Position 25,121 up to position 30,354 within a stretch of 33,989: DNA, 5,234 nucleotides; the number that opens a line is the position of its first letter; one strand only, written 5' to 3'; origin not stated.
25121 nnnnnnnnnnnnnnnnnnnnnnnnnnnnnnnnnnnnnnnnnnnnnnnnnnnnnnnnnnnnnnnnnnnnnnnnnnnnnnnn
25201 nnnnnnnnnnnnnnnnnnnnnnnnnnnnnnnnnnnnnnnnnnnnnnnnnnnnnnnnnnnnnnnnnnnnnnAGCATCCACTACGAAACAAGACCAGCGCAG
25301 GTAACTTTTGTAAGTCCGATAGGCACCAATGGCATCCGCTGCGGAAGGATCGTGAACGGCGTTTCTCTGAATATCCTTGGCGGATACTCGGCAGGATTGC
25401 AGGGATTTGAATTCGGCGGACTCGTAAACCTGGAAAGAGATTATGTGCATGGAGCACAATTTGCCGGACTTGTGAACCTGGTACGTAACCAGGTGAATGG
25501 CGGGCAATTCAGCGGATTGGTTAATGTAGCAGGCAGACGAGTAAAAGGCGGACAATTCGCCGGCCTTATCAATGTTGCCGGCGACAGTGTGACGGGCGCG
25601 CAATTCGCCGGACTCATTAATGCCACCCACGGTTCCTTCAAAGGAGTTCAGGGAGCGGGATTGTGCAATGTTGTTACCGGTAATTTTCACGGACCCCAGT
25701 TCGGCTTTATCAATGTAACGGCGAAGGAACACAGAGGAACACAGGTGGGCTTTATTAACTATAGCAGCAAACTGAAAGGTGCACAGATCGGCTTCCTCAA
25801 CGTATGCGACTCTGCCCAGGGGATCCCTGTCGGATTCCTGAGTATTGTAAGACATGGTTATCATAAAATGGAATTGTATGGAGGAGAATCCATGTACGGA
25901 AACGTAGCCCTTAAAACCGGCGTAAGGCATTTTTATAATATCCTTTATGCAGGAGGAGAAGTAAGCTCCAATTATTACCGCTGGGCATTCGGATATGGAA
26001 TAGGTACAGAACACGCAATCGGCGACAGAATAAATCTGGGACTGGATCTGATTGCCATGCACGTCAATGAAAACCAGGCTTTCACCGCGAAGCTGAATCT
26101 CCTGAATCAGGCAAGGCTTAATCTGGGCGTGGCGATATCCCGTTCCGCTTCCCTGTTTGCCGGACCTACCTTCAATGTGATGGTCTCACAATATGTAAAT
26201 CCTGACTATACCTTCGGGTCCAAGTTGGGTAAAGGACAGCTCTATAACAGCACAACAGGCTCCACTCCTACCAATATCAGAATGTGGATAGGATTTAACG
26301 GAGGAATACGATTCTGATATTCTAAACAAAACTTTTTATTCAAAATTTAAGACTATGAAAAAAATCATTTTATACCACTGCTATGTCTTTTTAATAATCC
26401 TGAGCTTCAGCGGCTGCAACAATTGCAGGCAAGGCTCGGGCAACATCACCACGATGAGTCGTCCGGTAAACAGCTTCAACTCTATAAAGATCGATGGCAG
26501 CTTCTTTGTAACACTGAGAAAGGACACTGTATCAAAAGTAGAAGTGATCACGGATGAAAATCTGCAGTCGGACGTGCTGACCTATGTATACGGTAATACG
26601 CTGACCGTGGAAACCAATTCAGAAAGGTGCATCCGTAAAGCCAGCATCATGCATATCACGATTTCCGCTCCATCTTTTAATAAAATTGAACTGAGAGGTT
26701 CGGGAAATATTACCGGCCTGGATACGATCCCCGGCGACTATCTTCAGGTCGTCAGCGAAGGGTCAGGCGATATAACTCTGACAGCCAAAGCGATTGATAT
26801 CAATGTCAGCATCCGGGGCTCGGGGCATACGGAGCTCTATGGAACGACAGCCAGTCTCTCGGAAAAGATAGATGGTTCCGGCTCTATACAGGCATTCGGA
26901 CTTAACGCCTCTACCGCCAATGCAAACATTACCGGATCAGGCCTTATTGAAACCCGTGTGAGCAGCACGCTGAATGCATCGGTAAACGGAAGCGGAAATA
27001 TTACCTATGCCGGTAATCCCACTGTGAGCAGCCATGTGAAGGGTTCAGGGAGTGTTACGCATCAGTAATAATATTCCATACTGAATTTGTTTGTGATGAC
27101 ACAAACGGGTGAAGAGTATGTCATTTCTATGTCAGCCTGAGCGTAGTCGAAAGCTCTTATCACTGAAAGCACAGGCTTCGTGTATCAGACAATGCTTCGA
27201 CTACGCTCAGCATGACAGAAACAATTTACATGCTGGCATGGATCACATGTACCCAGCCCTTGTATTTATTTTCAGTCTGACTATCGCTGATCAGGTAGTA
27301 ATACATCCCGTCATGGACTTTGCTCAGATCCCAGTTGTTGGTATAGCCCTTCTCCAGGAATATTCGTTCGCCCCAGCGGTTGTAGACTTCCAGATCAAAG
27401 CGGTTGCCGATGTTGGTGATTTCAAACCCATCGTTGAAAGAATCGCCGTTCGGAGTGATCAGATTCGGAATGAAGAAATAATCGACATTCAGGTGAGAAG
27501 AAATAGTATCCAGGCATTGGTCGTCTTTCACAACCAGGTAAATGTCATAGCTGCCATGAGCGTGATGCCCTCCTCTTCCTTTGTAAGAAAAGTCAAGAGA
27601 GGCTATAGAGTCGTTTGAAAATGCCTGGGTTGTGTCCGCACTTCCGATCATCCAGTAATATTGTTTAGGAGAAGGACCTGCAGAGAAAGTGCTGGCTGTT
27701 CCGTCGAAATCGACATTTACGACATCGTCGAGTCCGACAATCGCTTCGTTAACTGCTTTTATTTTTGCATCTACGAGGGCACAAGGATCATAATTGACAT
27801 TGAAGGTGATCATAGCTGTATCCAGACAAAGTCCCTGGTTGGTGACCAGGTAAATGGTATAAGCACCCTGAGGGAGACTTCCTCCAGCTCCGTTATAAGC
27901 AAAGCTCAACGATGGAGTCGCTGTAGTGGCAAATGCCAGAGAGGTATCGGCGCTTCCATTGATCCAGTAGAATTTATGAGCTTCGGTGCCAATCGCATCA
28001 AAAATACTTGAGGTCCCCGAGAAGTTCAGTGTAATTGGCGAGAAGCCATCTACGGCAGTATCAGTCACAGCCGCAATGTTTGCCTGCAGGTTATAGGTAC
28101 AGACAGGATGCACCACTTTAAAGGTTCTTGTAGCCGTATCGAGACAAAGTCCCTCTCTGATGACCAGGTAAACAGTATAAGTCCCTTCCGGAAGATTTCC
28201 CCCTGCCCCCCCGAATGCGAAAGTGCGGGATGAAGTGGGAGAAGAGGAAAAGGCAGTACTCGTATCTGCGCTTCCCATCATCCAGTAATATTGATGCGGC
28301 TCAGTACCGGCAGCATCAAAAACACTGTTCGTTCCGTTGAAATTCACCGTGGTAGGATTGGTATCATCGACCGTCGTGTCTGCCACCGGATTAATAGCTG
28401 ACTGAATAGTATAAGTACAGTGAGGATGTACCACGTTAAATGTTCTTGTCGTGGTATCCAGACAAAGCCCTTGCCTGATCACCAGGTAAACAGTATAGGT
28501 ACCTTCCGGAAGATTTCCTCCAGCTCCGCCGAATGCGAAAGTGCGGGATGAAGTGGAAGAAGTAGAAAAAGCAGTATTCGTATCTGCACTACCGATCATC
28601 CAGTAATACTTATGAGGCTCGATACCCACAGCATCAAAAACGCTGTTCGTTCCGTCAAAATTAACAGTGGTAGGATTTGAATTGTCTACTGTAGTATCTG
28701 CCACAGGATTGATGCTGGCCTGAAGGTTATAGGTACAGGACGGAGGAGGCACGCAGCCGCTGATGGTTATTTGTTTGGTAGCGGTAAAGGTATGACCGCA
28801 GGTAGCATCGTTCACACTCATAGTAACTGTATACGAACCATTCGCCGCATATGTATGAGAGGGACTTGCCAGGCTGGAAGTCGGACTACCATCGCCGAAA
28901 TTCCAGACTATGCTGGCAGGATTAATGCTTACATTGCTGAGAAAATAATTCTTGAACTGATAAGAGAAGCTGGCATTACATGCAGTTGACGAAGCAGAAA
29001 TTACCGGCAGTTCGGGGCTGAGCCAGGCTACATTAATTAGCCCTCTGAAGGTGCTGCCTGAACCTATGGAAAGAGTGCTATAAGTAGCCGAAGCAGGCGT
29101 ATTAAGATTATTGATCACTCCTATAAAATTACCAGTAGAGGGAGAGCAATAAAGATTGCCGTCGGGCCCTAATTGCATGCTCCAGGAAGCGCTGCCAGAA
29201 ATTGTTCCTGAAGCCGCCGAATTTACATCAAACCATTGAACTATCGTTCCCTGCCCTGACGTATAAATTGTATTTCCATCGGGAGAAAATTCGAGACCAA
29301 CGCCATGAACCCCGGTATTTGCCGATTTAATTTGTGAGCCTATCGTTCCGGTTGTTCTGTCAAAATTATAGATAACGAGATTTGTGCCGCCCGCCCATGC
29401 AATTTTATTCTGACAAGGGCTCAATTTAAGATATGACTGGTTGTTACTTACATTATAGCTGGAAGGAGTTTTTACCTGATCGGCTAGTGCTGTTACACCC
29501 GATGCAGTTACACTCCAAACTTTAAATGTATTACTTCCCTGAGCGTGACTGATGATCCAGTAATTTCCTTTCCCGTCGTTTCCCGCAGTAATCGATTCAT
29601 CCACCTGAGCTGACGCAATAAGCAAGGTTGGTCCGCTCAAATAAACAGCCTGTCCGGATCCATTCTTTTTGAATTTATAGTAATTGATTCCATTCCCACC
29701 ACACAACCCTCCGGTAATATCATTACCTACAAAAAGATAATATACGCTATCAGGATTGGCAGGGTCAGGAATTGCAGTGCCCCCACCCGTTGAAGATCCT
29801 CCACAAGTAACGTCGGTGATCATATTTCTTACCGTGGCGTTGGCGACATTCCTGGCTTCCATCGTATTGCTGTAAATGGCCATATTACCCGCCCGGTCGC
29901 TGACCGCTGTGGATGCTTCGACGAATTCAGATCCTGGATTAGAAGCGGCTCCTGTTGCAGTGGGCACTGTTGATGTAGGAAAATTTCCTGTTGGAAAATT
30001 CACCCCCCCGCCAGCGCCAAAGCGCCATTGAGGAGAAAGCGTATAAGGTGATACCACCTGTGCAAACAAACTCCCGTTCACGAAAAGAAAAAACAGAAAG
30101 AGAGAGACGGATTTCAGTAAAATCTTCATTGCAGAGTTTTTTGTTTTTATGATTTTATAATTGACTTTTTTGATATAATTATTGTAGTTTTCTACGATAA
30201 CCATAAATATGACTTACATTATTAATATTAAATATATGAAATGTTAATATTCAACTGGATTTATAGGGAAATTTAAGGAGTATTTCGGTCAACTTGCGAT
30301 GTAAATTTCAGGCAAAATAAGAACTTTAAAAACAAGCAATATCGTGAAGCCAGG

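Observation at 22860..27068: ECF sigma / FecR operon whose STN-bearing third gene is not a TonB-dependent transducer: candidate non-canonical cell-surface signalling module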

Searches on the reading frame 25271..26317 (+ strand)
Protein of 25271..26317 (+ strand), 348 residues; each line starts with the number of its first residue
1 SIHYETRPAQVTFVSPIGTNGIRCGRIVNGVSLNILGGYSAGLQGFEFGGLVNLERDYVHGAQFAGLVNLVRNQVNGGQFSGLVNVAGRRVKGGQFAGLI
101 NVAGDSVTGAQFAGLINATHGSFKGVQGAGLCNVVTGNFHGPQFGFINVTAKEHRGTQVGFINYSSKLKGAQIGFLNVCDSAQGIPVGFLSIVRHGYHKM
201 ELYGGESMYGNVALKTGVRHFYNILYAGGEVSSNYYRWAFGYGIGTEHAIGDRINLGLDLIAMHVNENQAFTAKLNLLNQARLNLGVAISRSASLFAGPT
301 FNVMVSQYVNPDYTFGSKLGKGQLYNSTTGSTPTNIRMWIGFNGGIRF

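Call 66: search_protein_representatives(protein=window:25271-26317:+)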
Query: 348 residues. Proteins with E-value up to 0.001 (for the whole library): 6268; up to 1e-10: 3955; up to 1e-30: 1446. The best 150 are listed.
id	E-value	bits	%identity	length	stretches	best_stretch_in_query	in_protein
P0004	6.0e-163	558.9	71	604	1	3-348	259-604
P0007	1.4e-107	376.8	52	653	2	109-348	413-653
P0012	3.4e-99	349.2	48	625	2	47-348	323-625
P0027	1.2e-95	337.6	50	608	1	3-348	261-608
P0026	2.0e-95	336.8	49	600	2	79-348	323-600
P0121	1.4e-94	334.0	48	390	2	93-347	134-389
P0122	5.5e-94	332.1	48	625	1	4-348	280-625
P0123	1.4e-93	330.7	46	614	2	79-348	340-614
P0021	6.4e-93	328.6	47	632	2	62-348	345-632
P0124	9.0e-92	324.8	45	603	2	81-348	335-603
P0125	4.5e-91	322.5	47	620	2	59-348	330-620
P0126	1.6e-88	314.1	47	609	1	4-348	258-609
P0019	4.7e-88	312.6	46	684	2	77-348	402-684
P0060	5.1e-87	309.2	43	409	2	42-347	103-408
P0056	1.8e-86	307.4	41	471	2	56-348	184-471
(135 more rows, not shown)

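Call 81: predict_structure(alignment_id=A3)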
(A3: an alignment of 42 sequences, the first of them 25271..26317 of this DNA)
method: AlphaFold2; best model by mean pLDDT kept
length: 348 residues; sequences in the alignment: 42
mean_pLDDT: 93.5   pTM: 0.80
mean pLDDT of the five models: 93.5, 93.4, 93.2, 93.2, 90.3
residues with pLDDT >= 90: 297; 70-90: 38; 50-70: 12; < 50: 1
segments of 3 or more residues with pLDDT < 50: none
pLDDT, mean of each block of 10 residues (from residue 1): 86 94 95 95 96 96 96 96 96 97 97 97 97 97 97 97 97 96 94 96 94 97 96 89 97 97 92 90 98 97 84 64 83 87 97
secondary structure, 60 per line:
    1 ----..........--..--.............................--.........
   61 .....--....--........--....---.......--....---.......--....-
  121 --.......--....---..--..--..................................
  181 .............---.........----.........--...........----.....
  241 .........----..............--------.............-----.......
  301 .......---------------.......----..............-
elements in order: E5-14 H21-26 E27-49 E52-65 E68-71 E74-81 E84-87 E91-97 E100-103 E107-113 E116-119 E123-129 E132-135 E147-193 E197-205 E210-218 E221-231 E236-249 E254-267 E276-288 E294-307 E323-329 E334-347

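Call 84: fold_search(model_id=the predicted structure, library=pdb)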
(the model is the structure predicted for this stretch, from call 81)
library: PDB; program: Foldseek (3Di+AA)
matches with E <= 10: 825; with E <= 0.001: 0
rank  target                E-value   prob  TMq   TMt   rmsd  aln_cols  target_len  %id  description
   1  8wv0_B                1.1e-03  1.00  0.19  0.20   8.8       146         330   12  Outer membrane porin of Burkholderia pseudomallei (BpsOmp38) (released 2024-10-30)
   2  9fzd_A                3.1e-03  0.97  0.17  0.29  10.2       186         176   10  Structure of OmpA-long in complex with nanobody Nb39 (released 2024-07-17)
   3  9fzc_A                3.8e-03  0.99  0.20  0.35   8.5       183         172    9  Structure of OmpA-short in complex with nanobody Nb01 (released 2024-07-17)
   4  1k24                  4.8e-03  0.99  0.21  0.28  15.4       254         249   12  Crystal Structure of the OpcA Outer Membrane Adhesin/Invasin from Neisseria meningitidis (released 2002-03-27)
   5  9a2m_MODEL_1_A        5.1e-03  1.00  0.23  0.23   8.6       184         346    8  Model of E. coli OmpA by in-cell photo-crosslinking MS and deep learning (released 2023-02-24)
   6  1p4t                  1.4e-02  1.00  0.27  0.55   5.7       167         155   10  Crystal structure of Neisserial surface protein A (NspA) (released 2003-07-22)
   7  6m32_F                1.5e-02  0.90  0.19  0.19  13.7       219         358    9  Cryo-EM structure of FMO-RC complex from green sulfur bacteria (released 2020-11-25)
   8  6m32_E                1.5e-02  0.90  0.19  0.19  13.7       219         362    9  Cryo-EM structure of FMO-RC complex from green sulfur bacteria (released 2020-11-25)
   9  9a34_MODEL_1_A        1.9e-02  0.95  0.19  0.20  12.1       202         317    9  Model of E. coli OmpT by in-cell photo-crosslinking MS and deep learning (released 2023-02-24)
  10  2wjq                  2.0e-02  0.66  0.16  0.24  16.2       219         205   12  NanC porin structure in hexagonal crystal form. (released 2009-10-13)
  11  5mdq_A                2.1e-02  0.99  0.19  0.19   8.7       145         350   12  Crystal structure of outer membrane expressed Chitoporin VhChip from Vibrio harveyi (released 2017-12-20)
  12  2x55                  2.2e-02  0.89  0.18  0.22  11.3       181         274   12  Yersinia Pestis Plasminogen Activator Pla (Native) (released 2010-07-28)
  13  3pgr                  2.4e-02  0.97  0.20  0.18   8.2       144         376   10  Asp348Arg mutant of EcFadL (released 2011-05-25)
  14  5oyk                  2.7e-02  0.99  0.19  0.20  10.4       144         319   13  Outer-membrane expressed OmpT of Vibrio cholerae (released 2018-04-25)
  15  1i78_B                2.7e-02  0.87  0.18  0.21  12.6       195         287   11  CRYSTAL STRUCTURE OF OUTER MEMBRANE PROTEASE OMPT FROM ESCHERICHIA COLI (released 2001-10-03)
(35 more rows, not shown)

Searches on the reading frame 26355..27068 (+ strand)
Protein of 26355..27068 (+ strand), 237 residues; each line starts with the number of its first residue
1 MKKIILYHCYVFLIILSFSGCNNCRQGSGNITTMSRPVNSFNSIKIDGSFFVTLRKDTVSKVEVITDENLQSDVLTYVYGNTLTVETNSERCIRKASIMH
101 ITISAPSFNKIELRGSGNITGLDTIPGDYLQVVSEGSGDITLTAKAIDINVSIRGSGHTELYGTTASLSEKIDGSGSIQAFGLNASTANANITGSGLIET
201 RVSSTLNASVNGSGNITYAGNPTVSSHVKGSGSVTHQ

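Call 3: search_protein_families(library=pfam, proteins=[window:26355-27068:+], max_evalue=1)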
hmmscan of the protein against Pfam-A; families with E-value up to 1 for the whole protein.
window:26355-27068:+ (237 aa): 2 families
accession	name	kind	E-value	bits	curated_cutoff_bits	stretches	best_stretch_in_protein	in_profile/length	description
PF10988.14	DUF2807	-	5.1e-39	134.3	24.2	1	41-222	2-181/181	Putative auto-transporter adhesin, head GIN domain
PF21654.3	DncV-like_NTFase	-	0.18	13.2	24.9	1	25-95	5-76/90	Cyclic GMP-AMP synthase DncV-like, nucleotidyltransferase domain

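Call 4: search_protein_families(library=ncbifam, proteins=[window:26355-27068:+], max_evalue=1)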
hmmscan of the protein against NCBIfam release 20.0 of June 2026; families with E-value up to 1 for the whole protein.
window:26355-27068:+ (237 aa): 0 families

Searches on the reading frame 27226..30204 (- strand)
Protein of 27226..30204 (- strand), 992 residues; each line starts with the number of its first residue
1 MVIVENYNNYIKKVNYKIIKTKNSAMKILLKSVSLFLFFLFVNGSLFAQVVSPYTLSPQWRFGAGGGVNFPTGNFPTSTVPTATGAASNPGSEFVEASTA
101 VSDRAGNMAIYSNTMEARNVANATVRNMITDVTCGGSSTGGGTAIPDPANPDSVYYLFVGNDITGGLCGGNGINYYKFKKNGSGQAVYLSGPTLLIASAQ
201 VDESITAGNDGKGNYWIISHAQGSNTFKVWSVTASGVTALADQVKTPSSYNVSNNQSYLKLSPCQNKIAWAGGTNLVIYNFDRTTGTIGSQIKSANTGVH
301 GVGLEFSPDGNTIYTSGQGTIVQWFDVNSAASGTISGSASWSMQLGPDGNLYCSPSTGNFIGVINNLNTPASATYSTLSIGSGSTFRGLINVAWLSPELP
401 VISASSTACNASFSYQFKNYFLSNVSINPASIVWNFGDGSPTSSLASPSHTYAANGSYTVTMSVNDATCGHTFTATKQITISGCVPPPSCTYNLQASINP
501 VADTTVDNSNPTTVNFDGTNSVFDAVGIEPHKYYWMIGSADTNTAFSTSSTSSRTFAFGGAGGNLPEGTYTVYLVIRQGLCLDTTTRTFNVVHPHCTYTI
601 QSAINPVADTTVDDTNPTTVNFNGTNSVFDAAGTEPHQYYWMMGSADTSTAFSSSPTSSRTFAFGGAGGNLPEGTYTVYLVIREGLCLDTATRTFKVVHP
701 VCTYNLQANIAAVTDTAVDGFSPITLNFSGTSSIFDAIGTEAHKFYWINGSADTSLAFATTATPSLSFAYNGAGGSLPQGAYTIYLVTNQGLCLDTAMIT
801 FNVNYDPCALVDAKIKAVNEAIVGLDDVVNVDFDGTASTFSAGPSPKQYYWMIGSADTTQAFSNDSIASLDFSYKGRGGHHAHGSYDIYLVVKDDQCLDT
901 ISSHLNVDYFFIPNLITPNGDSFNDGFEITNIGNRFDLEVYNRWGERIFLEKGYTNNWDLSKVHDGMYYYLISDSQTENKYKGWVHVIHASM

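Call 20: search_protein_families(library=pfam, proteins=[window:27226-30204:-], max_evalue=0.001)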
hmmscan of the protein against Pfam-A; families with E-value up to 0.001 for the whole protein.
window:27226-30204:- (992 aa): 4 families
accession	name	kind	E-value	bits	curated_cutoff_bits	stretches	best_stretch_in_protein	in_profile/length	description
PF13585.12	CHU_C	-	4.3e-18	65.7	27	1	912-987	3-86/86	CHU_C Type IX secretion signal domain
PF18911.6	PKD_4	-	2.4e-13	50.4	27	1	400-481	4-85/85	PKD domain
PF00801.26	PKD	-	6.7e-08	32.9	23.5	1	426-467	26-68/80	PKD domain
PF16967.11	TcfC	-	0.00027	20.9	29.4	0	670-685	40-55/68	E-set like domain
